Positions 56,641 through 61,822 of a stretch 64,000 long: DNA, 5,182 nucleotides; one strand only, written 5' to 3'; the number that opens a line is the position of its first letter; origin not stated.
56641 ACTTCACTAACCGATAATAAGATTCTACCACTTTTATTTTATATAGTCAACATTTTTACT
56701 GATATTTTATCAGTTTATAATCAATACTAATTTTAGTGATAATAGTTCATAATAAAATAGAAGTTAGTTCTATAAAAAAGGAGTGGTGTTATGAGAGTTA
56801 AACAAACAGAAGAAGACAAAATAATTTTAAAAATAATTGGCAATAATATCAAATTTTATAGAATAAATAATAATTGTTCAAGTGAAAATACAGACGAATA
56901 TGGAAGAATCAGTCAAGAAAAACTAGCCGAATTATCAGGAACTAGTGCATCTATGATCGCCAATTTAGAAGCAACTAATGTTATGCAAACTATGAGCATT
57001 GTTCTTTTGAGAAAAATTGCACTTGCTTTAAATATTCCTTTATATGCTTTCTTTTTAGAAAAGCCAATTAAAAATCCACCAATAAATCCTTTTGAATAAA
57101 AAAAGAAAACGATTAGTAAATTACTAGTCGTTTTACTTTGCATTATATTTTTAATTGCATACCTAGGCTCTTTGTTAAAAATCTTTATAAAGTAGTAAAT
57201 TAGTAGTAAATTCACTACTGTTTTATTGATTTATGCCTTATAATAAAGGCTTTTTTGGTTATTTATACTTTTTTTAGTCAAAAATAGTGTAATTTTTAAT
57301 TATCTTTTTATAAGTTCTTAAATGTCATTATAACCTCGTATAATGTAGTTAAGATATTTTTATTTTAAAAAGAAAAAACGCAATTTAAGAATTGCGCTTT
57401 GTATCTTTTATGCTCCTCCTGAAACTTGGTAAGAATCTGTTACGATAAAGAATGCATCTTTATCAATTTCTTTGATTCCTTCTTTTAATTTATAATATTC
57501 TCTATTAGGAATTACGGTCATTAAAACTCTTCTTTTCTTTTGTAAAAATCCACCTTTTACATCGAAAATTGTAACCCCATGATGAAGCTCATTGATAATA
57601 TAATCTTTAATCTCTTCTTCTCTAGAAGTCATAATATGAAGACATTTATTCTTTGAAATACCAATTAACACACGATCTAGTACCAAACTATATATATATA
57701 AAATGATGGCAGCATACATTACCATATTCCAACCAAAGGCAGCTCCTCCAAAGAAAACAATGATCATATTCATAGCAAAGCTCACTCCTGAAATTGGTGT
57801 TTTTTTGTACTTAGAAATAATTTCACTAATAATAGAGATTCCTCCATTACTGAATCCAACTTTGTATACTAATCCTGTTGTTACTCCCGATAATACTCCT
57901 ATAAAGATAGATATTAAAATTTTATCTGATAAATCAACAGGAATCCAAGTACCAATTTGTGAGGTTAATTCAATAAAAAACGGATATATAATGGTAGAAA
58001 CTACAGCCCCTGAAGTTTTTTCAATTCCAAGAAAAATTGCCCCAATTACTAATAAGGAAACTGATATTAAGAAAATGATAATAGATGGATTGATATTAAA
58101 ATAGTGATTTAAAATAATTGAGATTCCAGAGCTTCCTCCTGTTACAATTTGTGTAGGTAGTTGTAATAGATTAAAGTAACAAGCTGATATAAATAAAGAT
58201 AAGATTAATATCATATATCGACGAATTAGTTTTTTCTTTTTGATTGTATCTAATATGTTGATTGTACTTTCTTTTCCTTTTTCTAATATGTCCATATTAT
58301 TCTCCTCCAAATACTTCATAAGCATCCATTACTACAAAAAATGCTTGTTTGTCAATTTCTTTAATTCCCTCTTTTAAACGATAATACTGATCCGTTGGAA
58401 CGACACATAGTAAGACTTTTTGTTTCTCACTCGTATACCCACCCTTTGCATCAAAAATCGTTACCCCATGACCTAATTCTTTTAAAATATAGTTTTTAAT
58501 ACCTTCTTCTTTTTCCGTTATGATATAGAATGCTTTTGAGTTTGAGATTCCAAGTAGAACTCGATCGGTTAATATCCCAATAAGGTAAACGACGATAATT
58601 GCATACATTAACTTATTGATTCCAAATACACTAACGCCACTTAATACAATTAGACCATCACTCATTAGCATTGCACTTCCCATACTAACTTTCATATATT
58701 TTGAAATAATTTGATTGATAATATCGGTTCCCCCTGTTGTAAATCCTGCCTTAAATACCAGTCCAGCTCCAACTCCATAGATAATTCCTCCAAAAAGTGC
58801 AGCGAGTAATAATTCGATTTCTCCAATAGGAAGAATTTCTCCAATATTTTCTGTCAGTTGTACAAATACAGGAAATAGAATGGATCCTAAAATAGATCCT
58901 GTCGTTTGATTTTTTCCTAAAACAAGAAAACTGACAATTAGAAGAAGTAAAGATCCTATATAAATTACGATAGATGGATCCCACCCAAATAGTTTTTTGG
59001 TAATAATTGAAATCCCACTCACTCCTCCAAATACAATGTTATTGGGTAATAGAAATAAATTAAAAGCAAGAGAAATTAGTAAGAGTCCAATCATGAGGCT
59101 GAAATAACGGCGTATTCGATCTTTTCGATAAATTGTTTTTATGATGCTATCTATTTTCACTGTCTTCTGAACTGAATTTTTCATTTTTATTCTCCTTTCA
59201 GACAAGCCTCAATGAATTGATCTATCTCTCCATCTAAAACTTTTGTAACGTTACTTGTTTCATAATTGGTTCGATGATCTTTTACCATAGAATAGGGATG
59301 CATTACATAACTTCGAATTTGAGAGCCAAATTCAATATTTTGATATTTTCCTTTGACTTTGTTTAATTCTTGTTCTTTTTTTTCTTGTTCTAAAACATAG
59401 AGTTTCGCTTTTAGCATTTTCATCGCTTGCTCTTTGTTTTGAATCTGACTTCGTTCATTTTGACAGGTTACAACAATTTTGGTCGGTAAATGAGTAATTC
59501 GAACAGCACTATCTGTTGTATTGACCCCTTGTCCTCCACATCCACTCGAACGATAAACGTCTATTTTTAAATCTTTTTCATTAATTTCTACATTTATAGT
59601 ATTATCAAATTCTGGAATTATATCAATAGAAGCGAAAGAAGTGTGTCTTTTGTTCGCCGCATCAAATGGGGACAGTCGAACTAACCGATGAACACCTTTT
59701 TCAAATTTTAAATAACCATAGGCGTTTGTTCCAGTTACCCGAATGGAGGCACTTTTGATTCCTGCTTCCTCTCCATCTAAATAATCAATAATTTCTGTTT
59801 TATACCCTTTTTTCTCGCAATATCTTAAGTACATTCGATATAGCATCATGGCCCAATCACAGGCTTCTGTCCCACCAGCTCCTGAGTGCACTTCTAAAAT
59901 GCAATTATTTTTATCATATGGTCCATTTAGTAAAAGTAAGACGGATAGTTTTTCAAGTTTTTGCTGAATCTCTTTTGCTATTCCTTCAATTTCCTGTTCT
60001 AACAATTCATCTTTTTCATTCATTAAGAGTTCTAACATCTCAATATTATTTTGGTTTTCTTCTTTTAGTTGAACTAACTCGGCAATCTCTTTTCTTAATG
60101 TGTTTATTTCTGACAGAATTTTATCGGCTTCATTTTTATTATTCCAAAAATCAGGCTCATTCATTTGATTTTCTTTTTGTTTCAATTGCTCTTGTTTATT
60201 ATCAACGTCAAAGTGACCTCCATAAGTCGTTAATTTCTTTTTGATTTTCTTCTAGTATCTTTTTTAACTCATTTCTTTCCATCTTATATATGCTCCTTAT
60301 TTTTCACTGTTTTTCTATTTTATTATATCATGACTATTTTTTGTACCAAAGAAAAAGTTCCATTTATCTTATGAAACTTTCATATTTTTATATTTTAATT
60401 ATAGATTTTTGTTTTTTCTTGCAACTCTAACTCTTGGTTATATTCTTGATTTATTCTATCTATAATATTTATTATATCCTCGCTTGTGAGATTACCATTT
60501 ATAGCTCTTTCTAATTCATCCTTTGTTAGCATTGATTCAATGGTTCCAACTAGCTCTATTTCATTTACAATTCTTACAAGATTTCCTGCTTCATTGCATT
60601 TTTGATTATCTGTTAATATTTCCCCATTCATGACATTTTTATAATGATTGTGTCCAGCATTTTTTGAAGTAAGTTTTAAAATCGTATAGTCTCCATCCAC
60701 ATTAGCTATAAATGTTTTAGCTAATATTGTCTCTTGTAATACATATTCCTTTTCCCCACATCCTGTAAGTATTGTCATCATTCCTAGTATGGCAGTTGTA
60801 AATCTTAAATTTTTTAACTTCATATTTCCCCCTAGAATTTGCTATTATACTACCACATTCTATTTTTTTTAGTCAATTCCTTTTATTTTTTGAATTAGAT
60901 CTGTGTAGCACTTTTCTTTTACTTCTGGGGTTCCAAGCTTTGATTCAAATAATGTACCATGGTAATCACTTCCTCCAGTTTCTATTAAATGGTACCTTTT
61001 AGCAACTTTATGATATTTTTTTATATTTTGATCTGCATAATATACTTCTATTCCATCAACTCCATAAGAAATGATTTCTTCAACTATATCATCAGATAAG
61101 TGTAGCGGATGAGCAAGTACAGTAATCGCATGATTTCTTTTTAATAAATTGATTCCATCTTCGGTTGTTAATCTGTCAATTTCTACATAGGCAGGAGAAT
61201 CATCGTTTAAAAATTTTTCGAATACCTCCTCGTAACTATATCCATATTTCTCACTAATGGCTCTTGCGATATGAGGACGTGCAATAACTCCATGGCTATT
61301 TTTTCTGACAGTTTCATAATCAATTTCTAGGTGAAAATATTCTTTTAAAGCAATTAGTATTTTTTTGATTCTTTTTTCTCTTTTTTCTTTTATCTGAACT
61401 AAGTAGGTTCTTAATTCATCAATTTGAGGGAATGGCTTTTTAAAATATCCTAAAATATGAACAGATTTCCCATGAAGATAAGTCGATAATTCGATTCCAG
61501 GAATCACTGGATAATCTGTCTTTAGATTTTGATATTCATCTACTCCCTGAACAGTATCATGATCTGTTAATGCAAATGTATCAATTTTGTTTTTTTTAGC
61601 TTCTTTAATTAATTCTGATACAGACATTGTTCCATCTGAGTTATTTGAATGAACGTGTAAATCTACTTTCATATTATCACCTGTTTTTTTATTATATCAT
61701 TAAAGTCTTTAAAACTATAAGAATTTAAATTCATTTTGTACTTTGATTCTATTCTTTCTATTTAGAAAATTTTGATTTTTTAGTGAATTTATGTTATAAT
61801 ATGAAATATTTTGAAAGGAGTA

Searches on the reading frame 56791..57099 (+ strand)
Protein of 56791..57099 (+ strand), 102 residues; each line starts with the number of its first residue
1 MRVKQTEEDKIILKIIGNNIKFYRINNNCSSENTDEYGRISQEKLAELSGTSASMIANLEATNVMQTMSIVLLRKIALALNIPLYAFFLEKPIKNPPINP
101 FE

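Call 52: search_protein_families(library=pfam, proteins=[window:56791-57099:+], max_evalue=10)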
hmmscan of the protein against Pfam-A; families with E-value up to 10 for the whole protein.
window:56791-57099:+ (102 aa): 3 families
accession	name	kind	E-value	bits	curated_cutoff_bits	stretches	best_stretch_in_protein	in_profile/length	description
PF12844.13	HTH_19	-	1e-05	25.8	30.2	1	40-88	13-59/64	Helix-turn-helix domain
PF01381.28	HTH_3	-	0.00015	22.1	23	1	40-84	10-52/55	Helix-turn-helix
PF13443.12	HTH_26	-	0.017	15.8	22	1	39-82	10-52/63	Cro/C1-type HTH DNA-binding domain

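Call 85: search_protein_families(library=phrogs, proteins=[window:56791-57099:+], max_evalue=0.001)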
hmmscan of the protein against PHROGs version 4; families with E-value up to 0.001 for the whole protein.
window:56791-57099:+ (102 aa): 6 families
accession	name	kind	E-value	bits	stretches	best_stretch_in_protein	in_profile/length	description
phrog_8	-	transcription regulation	5.2e-06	27.1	1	16-98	162-226/346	transcriptional regulator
phrog_7241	-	transcription regulation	4.7e-05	24.4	1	25-84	60-117/122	transcriptional regulator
phrog_5823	-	transcription regulation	4.8e-05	23.7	1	39-86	19-65/404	transcriptional regulator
phrog_2439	-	transcription regulation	0.00034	20.6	1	37-95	18-74/367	transcriptional regulator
phrog_1373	-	transcription regulation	0.0005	21.1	1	40-90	77-125/166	transcriptional regulator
phrog_4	-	transcription regulation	0.00052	20.1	1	14-96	131-200/400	transcriptional repressor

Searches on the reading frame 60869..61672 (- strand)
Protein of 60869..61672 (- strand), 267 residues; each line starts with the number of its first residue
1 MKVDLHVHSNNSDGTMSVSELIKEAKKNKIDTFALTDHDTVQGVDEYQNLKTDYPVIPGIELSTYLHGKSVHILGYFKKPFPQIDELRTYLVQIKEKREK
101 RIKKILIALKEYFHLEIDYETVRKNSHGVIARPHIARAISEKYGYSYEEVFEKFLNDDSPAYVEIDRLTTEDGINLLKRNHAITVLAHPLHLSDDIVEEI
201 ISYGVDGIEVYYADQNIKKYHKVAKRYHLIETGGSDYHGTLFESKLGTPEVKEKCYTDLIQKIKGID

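Call 26: search_protein_families(library=pfam, proteins=[window:60869-61672:-], max_evalue=0.01)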
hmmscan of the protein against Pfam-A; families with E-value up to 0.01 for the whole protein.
window:60869-61672:- (267 aa): 1 family
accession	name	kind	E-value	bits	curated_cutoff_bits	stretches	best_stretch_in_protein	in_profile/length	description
PF02811.25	PHP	-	3.6e-12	47.4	26.4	1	4-131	1-120/164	PHP domain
